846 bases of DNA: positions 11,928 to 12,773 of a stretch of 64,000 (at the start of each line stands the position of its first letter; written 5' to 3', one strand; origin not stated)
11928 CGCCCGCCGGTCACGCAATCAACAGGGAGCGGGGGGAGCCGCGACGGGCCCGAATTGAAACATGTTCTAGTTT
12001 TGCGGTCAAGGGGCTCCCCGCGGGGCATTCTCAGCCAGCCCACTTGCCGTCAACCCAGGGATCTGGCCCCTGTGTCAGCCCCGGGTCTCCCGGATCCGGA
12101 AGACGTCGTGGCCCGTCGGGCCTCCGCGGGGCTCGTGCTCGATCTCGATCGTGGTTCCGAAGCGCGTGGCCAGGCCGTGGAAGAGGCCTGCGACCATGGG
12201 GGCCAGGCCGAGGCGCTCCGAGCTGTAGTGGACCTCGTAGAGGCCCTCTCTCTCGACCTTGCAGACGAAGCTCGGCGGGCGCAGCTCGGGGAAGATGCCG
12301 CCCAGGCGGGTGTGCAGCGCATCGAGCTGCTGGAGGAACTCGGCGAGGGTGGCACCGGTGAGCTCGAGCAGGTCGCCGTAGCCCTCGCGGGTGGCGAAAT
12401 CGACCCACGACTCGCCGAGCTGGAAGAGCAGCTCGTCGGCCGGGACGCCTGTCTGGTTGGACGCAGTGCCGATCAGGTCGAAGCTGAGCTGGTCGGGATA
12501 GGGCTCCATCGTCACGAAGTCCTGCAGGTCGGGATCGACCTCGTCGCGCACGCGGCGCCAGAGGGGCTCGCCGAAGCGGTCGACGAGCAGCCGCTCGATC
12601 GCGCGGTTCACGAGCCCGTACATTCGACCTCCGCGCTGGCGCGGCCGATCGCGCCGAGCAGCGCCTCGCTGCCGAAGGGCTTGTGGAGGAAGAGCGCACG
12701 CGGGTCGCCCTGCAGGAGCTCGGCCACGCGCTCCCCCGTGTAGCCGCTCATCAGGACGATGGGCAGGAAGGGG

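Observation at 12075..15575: Bacterial H-NOX paired with a kinase that carries an sGC-like HNOBA/PAS plus coiled-coil signalling module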

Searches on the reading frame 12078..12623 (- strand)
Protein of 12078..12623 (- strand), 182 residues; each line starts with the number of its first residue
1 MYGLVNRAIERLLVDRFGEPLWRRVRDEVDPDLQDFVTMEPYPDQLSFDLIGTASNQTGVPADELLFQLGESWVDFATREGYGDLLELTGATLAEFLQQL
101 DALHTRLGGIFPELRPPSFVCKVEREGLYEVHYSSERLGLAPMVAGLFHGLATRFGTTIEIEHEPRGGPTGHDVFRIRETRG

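Call 6: search_protein_families(library=pfam, max_evalue=1, proteins=[window:12078-12623:-])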
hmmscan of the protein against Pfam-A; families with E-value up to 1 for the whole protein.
seq(182 aa): 1 family
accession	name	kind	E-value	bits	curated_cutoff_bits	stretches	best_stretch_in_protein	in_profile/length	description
PF07700.20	HNOB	-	3e-43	148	25.5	1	2-163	1-163/163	Haem-NO-binding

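Call 24: find_homologous_proteins(query=window:12078-12623:-, max_evalue=0.00001)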
Query seq(182 aa) (182 aa): 132 proteins with E <= 0.00001 among 495 candidates; the best 120 are listed.
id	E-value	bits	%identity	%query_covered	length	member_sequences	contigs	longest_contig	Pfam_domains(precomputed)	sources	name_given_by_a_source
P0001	1.6e-118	411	100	100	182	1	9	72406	PF07700.21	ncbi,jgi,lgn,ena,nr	ncbi:MAG: heme NO-binding protein [Deltaproteobacteria bacterium]|jgi:hypothetical protein|nr:heme N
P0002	2.6e-48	182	48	98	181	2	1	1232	PF07700.21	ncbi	-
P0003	7.5e-48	181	47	97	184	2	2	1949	PF07700.21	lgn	-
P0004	6.0e-47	178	47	100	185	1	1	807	PF07700.21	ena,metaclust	metaclust:\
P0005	8.0e-47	178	48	99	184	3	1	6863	PF07700.21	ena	-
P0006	1.0e-46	177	49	97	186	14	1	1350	PF07700.21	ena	-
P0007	1.6e-46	177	47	98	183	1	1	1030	PF07700.21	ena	-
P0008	5.9e-46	175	46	97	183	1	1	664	PF07700.21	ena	-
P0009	7.8e-46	174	52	90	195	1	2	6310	PF07700.21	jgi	-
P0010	8.4e-46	174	47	98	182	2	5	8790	PF07700.21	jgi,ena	jgi:hypothetical protein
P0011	9.4e-46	174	52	89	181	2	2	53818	PF07700.21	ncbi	-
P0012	2.1e-45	173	49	98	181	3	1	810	PF07700.21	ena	-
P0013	2.7e-45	173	46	98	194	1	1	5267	PF07700.21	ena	-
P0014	3.5e-45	172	46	98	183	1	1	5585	PF07700.21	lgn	-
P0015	5.1e-45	172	46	98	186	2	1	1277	PF07700.21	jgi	-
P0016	5.2e-45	172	49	97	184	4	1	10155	PF07700.21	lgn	-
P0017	1.4e-44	170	45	98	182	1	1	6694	PF07700.21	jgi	jgi:hypothetical protein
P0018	1.8e-44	170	46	97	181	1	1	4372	PF07700.21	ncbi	-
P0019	4.0e-43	165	45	99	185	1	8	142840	PF07700.21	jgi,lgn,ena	-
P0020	4.4e-43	165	48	93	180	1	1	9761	PF07700.21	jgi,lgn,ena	-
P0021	6.2e-43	165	47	98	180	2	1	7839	PF07700.21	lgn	-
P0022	6.6e-43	165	45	99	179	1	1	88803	PF07700.21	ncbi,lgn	-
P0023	8.6e-43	164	47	98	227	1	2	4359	PF07700.21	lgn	-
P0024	1.1e-42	164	42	96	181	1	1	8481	PF07700.21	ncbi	ncbi:MAG: heme NO-binding domain-containing protein [Myxococcota bacterium]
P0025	1.3e-42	164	45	99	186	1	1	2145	PF07700.21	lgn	-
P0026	1.6e-42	164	47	97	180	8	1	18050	PF07700.21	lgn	-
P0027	1.8e-42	163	43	99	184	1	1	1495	PF07700.21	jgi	jgi:Haem-NO-binding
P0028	2.0e-42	163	45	99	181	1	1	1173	PF07700.21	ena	-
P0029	2.3e-42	163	45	92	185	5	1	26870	PF07700.21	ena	-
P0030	2.3e-42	163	46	98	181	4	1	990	PF07700.21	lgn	-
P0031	2.3e-42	163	46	97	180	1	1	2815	PF07700.21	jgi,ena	-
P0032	2.9e-42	163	46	98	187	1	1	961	PF07700.21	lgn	-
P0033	3.7e-42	162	46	90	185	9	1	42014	PF07700.21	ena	-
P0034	4.0e-42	162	47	98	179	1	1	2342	PF07700.21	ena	-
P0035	4.9e-42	162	45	97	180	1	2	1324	PF07700.21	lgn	-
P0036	1.1e-41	161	42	98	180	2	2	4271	PF07700.21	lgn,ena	-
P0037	1.1e-41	161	46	98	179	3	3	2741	PF07700.21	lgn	-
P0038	1.6e-41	160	41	98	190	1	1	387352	PF07700.21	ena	-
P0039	3.0e-41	159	45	97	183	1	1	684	PF07700.21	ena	-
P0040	3.1e-41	159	44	99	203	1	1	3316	PF07700.21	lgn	-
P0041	3.8e-41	159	44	98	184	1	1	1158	PF07700.21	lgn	-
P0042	3.8e-41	159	43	98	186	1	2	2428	PF07700.21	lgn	-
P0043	4.3e-41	159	46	98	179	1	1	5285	PF07700.21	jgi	jgi:hypothetical protein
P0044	4.6e-41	159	45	97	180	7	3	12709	PF07700.21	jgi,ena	-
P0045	4.7e-41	159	41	97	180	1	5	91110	PF07700.21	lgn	-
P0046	6.3e-41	158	45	98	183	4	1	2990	PF07700.21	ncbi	-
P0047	8.3e-41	158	46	99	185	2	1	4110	PF07700.21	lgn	-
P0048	8.4e-41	158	42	97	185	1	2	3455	PF07700.21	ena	-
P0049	1.2e-40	157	46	97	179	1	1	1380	PF07700.21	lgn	-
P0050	1.3e-40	157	45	97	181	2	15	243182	PF07700.21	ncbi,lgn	-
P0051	1.4e-40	157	44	98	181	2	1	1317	PF07700.21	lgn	-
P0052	1.9e-40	157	43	98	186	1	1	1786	PF07700.21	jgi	jgi:hypothetical protein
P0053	2.1e-40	157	43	98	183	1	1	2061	PF07700.21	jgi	jgi:hypothetical protein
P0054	2.1e-40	157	44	99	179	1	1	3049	PF07700.21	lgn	-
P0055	2.5e-40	156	46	98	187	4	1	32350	PF07700.21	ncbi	-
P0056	2.8e-40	156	41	97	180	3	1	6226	PF07700.21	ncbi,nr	ncbi:MAG: heme NO-binding domain-containing protein [Colwellia sp.]|nr:heme NO-binding domain-contai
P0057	4.1e-40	156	46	98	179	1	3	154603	PF07700.21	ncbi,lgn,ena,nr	ncbi:MAG: heme NO-binding domain-containing protein [Planctomycetes bacterium]|nr:heme NO-binding do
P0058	4.2e-40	156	43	99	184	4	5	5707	PF07700.21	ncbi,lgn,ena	-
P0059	4.9e-40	155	45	98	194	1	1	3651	PF07700.21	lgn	-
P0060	1.2e-39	154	45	99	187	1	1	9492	PF07700.21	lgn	-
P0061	1.3e-39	154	46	89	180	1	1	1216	PF07700.21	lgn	-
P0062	2.4e-39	153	44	99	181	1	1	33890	PF07700.21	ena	-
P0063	4.5e-39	152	44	98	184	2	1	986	PF07700.21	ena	-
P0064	6.9e-39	152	44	97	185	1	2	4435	PF07700.21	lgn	-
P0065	7.3e-39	152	43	97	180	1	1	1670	PF07700.21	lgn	-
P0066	8.7e-39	151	44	90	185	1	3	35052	PF07700.21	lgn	-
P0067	1.7e-38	150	42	98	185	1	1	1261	PF07700.21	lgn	-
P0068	1.7e-38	150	43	97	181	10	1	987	PF07700.21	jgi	-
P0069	1.8e-38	150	43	97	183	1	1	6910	PF07700.21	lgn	-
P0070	1.8e-38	150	44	98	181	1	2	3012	PF07700.21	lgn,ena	-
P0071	3.0e-38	150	43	99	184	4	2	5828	PF07700.21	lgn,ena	-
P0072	3.4e-38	149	43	100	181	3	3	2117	PF07700.21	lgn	-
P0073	3.8e-38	149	42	97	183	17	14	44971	PF07700.21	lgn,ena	-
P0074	4.3e-38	149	46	98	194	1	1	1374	PF07700.21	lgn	-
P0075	4.8e-38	149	45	97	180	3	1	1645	PF07700.21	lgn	-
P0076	5.7e-38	149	41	97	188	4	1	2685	PF07700.21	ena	-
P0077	6.2e-38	149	42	98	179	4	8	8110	PF07700.21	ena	-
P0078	6.5e-38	148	43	97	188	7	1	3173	PF07700.21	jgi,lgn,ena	-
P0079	9.0e-38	148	44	98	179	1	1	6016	PF07700.21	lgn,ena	-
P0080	1.4e-37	147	43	100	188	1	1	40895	PF07700.21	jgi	jgi:Haem-NO-binding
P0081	1.8e-37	147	44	98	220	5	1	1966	PF07700.21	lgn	-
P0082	1.9e-37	147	45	100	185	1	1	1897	PF07700.21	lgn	-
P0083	2.5e-37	147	42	97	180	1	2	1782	PF07700.21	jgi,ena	-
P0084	3.1e-37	146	42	98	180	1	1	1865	PF07700.21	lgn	-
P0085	3.9e-37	146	42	97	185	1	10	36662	PF07700.21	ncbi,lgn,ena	-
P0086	4.2e-37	146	41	99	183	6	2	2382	PF07700.21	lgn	-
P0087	4.7e-37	146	44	82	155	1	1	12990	PF07700.21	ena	-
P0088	6.1e-37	145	43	97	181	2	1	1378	PF07700.21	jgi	jgi:hypothetical protein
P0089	9.0e-37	145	43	97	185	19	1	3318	PF07700.21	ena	-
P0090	1.1e-36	144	46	91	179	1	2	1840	PF07700.21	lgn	-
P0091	1.7e-36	144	41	98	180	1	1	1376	PF07700.21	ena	-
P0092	1.7e-36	144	41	98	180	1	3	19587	PF07700.21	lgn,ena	-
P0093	2.0e-36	144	43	97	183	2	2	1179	PF07700.21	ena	-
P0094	3.9e-36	143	41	97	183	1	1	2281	PF07700.21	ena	-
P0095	5.3e-36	142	40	99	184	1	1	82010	PF07700.21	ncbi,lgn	-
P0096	7.6e-36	142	43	98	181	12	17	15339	PF07700.21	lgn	-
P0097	7.7e-36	142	42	98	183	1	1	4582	PF07700.21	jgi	jgi:hypothetical protein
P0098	7.9e-36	142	41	98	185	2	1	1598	PF07700.21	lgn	-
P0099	9.6e-36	141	41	99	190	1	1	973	PF07700.21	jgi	jgi:hypothetical protein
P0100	1.1e-35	141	41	97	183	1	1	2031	PF07700.21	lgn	-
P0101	1.7e-35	141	42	97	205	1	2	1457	PF07700.21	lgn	-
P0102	2.3e-35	140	40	99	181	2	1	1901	PF07700.21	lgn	-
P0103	2.9e-35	140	42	97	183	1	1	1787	PF07700.21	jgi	jgi:hypothetical protein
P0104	3.0e-35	140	43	97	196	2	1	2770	PF07700.21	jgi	jgi:hypothetical protein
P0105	3.6e-35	140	41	98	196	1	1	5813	PF07700.21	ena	-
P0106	3.6e-35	140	43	97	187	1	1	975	PF07700.21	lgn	-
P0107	7.5e-35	138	42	99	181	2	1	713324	PF07700.21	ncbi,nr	ncbi:MAG: heme NO-binding domain-containing protein [Planctomycetes bacterium]|nr:heme NO-binding do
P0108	8.3e-35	138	45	91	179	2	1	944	PF07700.21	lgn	-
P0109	1.2e-34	138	41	97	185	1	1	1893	PF07700.21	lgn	-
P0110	2.4e-34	137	41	98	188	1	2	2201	PF07700.21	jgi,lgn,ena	jgi:hypothetical protein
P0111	2.5e-34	137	40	97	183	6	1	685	PF07700.21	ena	-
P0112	2.7e-34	137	40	97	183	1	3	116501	PF07700.21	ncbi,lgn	ncbi:MAG: heme NO-binding domain-containing protein [Kofleriaceae bacterium]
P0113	3.1e-34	136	40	97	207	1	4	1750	PF07700.21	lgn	-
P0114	5.7e-34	136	42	97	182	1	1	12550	PF07700.21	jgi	-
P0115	9.2e-34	135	40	99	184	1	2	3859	PF07700.21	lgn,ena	-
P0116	9.9e-34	135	40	97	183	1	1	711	PF07700.21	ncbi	-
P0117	1.5e-33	134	42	88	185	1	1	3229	PF07700.21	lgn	-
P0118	2.0e-33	134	38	100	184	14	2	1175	PF07700.21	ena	-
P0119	2.9e-33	133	38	99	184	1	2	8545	PF07700.21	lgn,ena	-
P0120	1.1e-32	131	40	99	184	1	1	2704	PF07700.21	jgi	jgi:hypothetical protein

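Call 25: find_encoding_contigs(protein=P0001, flank=6000, max_places=10)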
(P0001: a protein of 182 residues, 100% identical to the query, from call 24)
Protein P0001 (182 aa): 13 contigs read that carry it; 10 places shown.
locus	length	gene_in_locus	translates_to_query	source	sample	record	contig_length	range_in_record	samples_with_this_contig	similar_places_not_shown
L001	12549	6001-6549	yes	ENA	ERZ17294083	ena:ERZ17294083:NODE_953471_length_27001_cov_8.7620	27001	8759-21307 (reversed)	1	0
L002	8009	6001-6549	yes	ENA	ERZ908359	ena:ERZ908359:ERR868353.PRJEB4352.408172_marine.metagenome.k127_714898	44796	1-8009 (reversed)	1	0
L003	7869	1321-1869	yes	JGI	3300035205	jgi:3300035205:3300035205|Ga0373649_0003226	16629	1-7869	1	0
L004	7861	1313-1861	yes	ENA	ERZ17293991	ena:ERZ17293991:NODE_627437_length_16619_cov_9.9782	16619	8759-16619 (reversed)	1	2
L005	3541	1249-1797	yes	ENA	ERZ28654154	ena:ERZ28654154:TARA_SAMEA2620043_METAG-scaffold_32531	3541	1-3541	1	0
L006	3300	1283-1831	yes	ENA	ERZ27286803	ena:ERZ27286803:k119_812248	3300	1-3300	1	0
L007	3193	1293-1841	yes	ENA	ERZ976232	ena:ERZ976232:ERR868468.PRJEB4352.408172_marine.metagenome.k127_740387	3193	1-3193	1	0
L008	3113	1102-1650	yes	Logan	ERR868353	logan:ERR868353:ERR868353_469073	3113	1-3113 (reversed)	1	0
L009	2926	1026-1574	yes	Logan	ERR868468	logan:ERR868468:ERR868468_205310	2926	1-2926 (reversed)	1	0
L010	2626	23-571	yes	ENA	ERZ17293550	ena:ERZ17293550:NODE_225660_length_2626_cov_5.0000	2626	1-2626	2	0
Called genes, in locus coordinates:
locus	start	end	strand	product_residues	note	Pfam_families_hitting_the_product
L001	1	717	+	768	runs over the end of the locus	PF03176:MMPL, PF02460:Patched (faint), PF12349:Sterol-sensing (weak), PF03176:MMPL, PF00873:ACR_tran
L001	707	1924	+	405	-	PF00072:Response_reg, PF14532:Sigma54_activ_2 (faint), PF25601:AAA_lid_14, PF02954:HTH_8 (weak)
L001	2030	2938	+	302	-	PF00158:Sigma54_activat (faint), PF14532:Sigma54_activ_2, PF25601:AAA_lid_14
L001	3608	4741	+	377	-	-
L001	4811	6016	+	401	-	PF00512:HisKA (faint), PF02518:HATPase_c, PF00072:Response_reg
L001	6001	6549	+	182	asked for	PF07700:HNOB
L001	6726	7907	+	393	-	PF02771:Acyl-CoA_dh_N, PF02770:Acyl-CoA_dh_M, PF00441:Acyl-CoA_dh_1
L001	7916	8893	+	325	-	PF13452:FAS1_DH_region, PF12172:zf-ChsH2, PF01796:OB_ChsH2_C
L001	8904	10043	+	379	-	PF02771:Acyl-CoA_dh_N, PF00441:Acyl-CoA_dh_1, PF08028:Acyl-CoA_dh_2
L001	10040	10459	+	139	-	PF01575:MaoC_dehydratas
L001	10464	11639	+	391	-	PF00108:Thiolase_N (weak), PF22691:Thiolase_C_1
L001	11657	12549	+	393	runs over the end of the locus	PF00108:Thiolase_N, PF02803:Thiolase_C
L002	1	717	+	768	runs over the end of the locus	PF03176:MMPL, PF02460:Patched (faint), PF12349:Sterol-sensing (weak), PF03176:MMPL, PF00873:ACR_tran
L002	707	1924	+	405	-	PF00072:Response_reg, PF14532:Sigma54_activ_2 (faint), PF25601:AAA_lid_14, PF02954:HTH_8 (weak)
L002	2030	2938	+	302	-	PF00158:Sigma54_activat (faint), PF14532:Sigma54_activ_2, PF25601:AAA_lid_14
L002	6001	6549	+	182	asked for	PF07700:HNOB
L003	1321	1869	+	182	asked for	PF07700:HNOB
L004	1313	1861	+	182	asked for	PF07700:HNOB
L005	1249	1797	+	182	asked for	PF07700:HNOB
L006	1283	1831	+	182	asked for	PF07700:HNOB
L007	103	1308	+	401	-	PF00512:HisKA (faint), PF02518:HATPase_c, PF00072:Response_reg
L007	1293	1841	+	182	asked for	PF07700:HNOB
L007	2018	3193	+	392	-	?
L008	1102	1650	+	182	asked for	PF07700:HNOB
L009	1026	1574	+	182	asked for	PF07700:HNOB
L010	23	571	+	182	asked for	PF07700:HNOB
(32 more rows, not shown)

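Call 28: search_solved_structures(query=window:12078-12623:-, max_evalue=0.001, show_alignments=5)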
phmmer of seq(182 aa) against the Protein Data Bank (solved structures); distinct sequences matched with E-value up to 0.001: 21.
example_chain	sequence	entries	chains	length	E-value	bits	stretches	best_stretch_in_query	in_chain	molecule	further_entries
2o09_A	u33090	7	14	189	4.5e-47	163.6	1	1-178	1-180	Alr2278 protein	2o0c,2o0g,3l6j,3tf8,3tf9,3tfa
6mx5_A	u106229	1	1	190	4.6e-47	163.5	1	1-178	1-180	Alr2278 protein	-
4iae_A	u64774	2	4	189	4.6e-47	163.5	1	1-178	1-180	Alr2278 protein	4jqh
4iah_A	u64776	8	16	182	4.8e-47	163.5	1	1-178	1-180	Alr2278 protein | H-NOX domain protein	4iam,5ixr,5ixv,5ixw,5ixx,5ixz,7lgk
3tff_A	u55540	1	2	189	3.1e-46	160.8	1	1-178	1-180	Alr2278 protein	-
3tfd_A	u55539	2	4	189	3.1e-46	160.8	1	1-178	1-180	Alr2278 protein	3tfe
3tfg_A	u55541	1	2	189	2.2e-45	158.1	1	1-178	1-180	Alr2278 protein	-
6dxi_A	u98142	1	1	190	2.2e-45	158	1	1-178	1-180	H-NOX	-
6pas_B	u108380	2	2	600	4.9e-28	101.5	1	1-180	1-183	Soluble guanylyl cyclase beta-1 subunit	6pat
5mnw_A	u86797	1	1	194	1.1e-27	100.3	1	1-179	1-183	Guanylate cyclase soluble subunit beta-1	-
9oxn_B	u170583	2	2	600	7.7e-27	97.6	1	1-180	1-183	Guanylate cyclase soluble subunit beta-1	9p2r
6jt0_B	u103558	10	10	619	1.1e-26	97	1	1-179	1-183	Guanylate cyclase soluble subunit beta-1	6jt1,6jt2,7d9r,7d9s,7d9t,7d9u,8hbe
6ocv_A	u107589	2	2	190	3.3e-05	27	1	1-174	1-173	Heme NO binding domain protein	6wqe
4fdk_A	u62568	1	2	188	0.0002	24.5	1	48-178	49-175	Methyl-accepting chemotaxis protein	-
3nvr_A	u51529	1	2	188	0.00022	24.4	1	49-178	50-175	Methyl-accepting chemotaxis protein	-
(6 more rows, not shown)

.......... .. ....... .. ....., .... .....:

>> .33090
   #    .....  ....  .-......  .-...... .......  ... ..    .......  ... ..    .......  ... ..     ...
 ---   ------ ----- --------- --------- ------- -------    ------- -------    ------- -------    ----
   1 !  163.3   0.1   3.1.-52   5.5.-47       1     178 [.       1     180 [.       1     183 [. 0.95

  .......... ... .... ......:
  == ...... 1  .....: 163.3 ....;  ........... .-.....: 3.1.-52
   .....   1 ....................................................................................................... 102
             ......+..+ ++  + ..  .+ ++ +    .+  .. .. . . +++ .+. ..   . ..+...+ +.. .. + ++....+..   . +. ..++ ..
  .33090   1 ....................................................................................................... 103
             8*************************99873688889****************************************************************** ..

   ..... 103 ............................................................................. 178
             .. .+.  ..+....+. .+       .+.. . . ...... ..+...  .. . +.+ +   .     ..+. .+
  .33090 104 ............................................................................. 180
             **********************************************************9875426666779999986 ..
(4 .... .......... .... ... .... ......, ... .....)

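Call 48: find_encoding_contigs(protein=P0011, flank=5000, max_places=1)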
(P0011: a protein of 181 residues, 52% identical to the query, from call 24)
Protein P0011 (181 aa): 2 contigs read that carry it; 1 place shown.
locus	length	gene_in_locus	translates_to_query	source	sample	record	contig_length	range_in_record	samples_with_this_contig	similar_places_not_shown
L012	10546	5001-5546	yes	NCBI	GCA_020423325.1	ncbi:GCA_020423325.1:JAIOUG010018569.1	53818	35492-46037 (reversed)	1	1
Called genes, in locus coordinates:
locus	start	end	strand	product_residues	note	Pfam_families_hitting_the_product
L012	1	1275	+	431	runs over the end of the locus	PF02812:ELFV_dehydrog_N, PF00208:ELFV_dehydrog (weak)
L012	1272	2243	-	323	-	PF00849:PseudoU_synth_2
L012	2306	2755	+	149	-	PF00210:Ferritin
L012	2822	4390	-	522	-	PF00501:AMP-binding, PF13193:AMP-binding_C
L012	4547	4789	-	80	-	-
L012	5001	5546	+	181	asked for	PF07700:HNOB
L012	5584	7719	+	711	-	PF07701:HNOBA, PF00990:GGDEF, PF00563:EAL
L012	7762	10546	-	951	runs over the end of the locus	PF00676:E1_dh, PF02779:Transket_pyr, PF16870:OxoGdeHyase_C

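Call 49: find_encoding_contigs(protein=P0112, flank=5000, max_places=1)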
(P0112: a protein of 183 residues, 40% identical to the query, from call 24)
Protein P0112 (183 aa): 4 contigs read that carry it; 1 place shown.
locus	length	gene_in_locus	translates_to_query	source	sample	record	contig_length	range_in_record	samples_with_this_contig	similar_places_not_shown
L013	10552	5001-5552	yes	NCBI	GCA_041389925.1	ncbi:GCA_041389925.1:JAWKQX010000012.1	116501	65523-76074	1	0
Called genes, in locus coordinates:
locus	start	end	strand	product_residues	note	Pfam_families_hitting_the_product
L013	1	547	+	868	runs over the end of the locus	PF00989:PAS, PF08448:PAS_4 (faint), PF13188:PAS_8, PF13426:PAS_9, PF00512:HisKA, PF02518:HATPase_c, PF00072:Response_reg, PF01627:Hpt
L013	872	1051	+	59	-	PF00498:FHA, PF16697:Yop-YscD_cpl (weak)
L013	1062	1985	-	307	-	PF00892:EamA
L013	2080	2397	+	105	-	PF00355:Rieske, PF13806:Rieske_2 (weak)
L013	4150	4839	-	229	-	PF00719:Pyrophosphatase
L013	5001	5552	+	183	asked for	PF07700:HNOB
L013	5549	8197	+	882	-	PF07701:HNOBA, PF00512:HisKA, PF02518:HATPase_c, PF00072:Response_reg, PF01627:Hpt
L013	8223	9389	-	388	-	PF00072:Response_reg, PF07228:SpoIIE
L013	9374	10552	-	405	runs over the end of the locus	PF10129:OpgC_C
